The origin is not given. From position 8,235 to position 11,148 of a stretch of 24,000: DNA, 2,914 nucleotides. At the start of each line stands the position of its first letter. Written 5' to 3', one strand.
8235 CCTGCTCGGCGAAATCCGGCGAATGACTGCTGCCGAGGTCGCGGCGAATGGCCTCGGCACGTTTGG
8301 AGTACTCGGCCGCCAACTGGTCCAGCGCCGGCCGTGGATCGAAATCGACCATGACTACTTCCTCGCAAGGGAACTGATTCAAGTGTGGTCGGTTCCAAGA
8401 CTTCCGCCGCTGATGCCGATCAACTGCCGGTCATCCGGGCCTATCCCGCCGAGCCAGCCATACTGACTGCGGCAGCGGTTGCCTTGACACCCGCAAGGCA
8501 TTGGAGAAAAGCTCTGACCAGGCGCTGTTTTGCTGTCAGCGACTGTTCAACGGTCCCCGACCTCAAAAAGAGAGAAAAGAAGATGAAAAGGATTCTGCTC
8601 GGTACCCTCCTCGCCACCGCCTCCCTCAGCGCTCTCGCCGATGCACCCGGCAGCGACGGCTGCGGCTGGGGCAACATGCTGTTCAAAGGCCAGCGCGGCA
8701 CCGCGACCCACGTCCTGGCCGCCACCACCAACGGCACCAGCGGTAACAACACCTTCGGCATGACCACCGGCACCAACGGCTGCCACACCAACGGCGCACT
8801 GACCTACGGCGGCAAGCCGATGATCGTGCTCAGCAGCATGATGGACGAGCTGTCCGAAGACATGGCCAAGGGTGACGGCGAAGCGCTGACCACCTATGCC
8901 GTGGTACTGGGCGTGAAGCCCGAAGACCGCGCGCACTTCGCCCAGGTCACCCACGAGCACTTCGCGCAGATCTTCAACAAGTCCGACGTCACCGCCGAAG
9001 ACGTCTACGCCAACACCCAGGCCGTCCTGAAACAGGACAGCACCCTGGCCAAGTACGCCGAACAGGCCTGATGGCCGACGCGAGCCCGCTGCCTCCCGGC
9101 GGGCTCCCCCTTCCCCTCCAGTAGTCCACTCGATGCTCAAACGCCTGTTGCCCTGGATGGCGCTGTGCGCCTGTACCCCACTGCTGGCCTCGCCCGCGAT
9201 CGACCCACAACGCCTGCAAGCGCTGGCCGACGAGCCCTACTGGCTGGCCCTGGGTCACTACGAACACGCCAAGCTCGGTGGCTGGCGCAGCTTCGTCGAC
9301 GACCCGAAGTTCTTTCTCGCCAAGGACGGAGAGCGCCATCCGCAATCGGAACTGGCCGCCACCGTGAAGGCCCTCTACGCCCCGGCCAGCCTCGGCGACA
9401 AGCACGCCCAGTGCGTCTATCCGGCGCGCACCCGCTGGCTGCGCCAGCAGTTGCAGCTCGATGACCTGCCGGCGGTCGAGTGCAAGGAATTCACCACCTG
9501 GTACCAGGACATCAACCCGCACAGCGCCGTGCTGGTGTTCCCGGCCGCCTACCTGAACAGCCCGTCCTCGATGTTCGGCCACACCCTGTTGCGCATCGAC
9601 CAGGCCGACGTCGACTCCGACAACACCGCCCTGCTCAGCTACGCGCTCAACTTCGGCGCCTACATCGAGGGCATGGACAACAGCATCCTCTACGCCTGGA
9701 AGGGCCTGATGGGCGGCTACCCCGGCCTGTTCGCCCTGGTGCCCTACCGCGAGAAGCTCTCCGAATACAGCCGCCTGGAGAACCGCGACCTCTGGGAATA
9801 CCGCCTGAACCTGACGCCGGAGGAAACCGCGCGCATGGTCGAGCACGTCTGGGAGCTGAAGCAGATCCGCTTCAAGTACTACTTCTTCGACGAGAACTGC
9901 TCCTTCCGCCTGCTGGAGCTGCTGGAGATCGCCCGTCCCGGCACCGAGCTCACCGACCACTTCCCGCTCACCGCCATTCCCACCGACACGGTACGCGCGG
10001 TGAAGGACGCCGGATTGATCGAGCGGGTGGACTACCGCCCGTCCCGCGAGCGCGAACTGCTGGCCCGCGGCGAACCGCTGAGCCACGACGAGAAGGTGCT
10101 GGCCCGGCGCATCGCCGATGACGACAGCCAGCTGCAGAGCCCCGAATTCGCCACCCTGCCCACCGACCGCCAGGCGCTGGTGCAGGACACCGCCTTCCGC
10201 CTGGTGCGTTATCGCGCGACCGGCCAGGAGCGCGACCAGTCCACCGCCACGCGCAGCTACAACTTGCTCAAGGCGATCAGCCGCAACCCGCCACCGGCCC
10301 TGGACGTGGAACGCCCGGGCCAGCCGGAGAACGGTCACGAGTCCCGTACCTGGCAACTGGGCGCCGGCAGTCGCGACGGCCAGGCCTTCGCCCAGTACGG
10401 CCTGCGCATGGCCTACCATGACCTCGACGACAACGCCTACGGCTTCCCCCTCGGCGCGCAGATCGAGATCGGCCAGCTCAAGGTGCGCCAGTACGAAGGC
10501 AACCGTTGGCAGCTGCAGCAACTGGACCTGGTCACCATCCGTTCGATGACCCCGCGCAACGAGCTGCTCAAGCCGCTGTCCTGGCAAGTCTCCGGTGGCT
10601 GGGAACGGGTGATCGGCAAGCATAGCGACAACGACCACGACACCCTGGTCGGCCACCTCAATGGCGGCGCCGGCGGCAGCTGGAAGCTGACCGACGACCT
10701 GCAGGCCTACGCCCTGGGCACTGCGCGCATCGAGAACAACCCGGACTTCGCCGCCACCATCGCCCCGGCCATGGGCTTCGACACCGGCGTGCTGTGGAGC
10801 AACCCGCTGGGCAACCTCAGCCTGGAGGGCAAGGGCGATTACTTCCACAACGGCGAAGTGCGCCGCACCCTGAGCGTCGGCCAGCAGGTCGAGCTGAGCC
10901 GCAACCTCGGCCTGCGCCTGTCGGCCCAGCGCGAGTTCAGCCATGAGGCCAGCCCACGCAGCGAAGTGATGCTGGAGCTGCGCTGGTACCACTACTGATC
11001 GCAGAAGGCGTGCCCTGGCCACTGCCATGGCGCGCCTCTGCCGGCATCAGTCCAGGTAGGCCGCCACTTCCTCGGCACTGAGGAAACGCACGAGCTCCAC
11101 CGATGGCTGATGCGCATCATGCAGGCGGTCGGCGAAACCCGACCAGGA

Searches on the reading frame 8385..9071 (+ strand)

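Call 9: search_protein_families(library=pfam, proteins=[window:8385-9071:+], max_evalue=0.001)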
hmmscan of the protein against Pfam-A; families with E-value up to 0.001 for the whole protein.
window:8385-9071:+ (228 aa): 1 family
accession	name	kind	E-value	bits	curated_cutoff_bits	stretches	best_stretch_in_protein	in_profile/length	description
PF11220.13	DUF3015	-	4.4e-54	182.7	25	1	85-224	2-141/142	Protein of unknown function (DUF3015)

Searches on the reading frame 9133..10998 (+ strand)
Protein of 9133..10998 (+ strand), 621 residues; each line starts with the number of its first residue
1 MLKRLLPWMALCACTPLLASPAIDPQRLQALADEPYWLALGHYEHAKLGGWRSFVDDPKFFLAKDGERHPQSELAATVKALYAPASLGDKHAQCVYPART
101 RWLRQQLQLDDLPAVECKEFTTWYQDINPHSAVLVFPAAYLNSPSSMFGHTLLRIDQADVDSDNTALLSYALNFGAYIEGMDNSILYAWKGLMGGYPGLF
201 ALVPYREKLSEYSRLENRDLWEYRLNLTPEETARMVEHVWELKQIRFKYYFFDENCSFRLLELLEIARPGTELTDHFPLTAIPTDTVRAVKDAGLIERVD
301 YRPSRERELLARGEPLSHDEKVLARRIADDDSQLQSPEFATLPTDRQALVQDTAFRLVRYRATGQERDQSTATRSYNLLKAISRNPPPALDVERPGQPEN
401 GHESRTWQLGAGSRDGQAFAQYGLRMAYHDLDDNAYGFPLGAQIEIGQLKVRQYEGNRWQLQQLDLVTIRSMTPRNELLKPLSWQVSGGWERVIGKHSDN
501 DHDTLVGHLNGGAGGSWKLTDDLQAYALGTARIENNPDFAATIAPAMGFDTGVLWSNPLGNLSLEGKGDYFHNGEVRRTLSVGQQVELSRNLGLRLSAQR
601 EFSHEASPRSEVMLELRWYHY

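Call 9: search_protein_families(library=pfam, proteins=[window:9133-10998:+], max_evalue=0.001)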
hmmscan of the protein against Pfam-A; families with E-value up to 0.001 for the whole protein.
window:9133-10998:+ (621 aa): 3 families
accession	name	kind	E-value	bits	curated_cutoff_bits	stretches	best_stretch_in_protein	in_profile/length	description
PF25222.1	DUF7840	-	1.2e-65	221.7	27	1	397-619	3-224/224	Domain of unknown function (DUF7840)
PF13387.12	Lnb_N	-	1.2e-60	204.5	22.2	1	120-292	2-174/175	Lnb N-terminal periplasmic domain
PF25225.1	DUF7843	-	2e-25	89.5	25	1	29-106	1-79/79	Domain of unknown function (DUF7843)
